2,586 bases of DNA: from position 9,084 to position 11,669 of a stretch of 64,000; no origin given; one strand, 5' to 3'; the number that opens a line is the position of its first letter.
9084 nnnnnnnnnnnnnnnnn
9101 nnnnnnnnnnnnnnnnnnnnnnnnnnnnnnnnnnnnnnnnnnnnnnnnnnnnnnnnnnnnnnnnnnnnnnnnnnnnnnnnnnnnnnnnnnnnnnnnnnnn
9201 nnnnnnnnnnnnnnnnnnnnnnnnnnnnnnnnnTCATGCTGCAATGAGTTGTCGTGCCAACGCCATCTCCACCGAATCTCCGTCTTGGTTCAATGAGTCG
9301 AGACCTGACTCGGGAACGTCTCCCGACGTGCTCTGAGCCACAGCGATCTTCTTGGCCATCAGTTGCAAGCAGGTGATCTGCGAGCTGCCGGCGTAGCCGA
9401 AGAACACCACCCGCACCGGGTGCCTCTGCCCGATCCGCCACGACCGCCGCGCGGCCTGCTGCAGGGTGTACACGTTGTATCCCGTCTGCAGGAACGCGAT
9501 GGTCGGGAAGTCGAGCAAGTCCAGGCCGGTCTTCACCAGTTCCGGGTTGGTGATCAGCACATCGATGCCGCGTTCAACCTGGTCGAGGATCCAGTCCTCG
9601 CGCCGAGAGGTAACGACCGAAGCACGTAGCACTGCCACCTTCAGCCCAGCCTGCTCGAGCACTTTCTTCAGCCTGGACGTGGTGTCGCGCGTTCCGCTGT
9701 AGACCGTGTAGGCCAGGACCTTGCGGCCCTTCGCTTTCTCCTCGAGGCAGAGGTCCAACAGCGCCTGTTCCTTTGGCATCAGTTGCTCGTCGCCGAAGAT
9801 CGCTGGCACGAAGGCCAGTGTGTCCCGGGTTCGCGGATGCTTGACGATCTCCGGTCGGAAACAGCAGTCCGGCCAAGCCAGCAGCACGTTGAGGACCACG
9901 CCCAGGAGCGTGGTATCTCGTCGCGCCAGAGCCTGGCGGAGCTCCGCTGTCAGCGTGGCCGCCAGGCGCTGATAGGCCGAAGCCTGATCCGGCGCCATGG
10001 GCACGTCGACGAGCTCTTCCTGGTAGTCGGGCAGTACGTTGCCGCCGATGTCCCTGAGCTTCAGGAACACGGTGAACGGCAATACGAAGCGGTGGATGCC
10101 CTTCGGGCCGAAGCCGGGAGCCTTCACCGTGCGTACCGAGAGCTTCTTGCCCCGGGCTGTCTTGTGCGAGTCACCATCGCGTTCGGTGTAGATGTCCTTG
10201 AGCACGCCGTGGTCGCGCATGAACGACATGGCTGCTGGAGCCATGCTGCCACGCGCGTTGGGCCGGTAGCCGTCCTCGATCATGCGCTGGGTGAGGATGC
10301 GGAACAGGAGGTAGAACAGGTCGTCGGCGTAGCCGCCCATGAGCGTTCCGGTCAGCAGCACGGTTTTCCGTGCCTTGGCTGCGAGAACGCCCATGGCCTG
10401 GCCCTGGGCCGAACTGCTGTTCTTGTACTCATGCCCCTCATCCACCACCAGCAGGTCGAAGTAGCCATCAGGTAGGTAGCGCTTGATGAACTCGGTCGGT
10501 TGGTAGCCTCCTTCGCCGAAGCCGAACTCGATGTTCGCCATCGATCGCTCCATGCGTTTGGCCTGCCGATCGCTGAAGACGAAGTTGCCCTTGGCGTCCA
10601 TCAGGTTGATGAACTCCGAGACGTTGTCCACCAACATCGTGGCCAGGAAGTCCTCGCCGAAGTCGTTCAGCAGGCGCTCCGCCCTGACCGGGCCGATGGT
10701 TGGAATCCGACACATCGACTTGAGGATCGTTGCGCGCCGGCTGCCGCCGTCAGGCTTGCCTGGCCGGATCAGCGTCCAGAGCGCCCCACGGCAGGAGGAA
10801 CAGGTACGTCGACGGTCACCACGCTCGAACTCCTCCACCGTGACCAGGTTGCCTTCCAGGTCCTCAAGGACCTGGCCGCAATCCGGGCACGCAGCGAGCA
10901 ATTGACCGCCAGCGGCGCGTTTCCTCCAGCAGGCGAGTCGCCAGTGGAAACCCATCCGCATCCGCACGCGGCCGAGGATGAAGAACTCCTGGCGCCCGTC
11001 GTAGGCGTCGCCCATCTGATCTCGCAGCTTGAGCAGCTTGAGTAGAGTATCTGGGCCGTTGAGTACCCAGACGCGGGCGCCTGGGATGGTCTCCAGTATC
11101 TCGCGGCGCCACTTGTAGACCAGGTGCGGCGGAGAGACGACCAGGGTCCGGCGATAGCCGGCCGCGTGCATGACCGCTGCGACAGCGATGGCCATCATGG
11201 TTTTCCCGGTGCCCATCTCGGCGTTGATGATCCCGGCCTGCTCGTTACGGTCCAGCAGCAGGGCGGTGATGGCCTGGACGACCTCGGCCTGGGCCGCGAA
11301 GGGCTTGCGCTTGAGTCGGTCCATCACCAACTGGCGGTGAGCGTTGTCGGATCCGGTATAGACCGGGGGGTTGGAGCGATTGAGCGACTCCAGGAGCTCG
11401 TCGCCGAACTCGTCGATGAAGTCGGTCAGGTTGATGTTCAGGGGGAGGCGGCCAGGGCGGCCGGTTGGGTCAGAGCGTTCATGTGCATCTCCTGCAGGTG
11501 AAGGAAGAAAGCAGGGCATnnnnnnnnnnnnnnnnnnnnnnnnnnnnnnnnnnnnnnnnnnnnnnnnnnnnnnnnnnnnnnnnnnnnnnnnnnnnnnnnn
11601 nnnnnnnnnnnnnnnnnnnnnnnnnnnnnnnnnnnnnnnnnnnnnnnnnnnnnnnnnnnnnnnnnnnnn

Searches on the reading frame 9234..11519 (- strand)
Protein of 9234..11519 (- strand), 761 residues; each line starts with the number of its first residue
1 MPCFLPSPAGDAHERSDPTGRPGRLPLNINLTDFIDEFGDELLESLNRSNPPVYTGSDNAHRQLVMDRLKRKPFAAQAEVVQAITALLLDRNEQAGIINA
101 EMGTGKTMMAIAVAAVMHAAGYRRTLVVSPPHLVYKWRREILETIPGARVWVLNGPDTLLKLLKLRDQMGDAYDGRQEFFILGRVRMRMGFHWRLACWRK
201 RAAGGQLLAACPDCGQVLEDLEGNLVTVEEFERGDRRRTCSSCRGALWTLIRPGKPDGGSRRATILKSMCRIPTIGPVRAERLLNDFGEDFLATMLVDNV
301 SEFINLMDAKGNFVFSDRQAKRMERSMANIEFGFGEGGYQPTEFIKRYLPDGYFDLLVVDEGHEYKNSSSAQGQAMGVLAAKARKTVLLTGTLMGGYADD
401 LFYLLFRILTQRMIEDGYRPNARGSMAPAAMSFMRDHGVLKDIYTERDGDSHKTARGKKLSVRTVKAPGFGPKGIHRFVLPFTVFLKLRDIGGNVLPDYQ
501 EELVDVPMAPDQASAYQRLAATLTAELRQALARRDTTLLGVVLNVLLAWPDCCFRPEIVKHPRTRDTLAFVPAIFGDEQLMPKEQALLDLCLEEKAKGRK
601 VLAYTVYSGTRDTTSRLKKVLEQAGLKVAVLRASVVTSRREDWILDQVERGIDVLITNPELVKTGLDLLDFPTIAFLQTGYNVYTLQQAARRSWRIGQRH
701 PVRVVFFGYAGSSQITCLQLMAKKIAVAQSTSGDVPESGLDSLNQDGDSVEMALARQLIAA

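Call 35: find_encoding_contigs(protein=window:9234-11519:-, flank=10000, max_places=10)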
Protein window:9234-11519:- (761 aa): 3 contigs read that carry it; 1 place shown.
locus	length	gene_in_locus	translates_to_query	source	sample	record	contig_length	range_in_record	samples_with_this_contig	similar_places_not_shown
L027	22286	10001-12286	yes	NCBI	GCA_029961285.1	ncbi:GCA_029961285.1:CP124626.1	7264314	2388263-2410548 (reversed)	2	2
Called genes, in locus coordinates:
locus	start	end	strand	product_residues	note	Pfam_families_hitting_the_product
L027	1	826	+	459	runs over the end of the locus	PF04917:Shufflon_N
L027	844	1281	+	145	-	PF07419:PilM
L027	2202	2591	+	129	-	-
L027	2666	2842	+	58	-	-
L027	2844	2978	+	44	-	-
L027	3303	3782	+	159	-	PF12101:DUF3577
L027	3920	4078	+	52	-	-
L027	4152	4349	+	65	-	-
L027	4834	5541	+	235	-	PF19419:DUF5983 (weak)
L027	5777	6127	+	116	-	-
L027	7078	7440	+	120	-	-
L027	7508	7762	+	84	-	-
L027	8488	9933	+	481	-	PF19587:DUF6094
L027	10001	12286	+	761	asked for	PF04851:ResIII (weak), PF00176:SNF2-rel_dom (weak), PF00270:DEAD (faint), PF00271:Helicase_C (faint)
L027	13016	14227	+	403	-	-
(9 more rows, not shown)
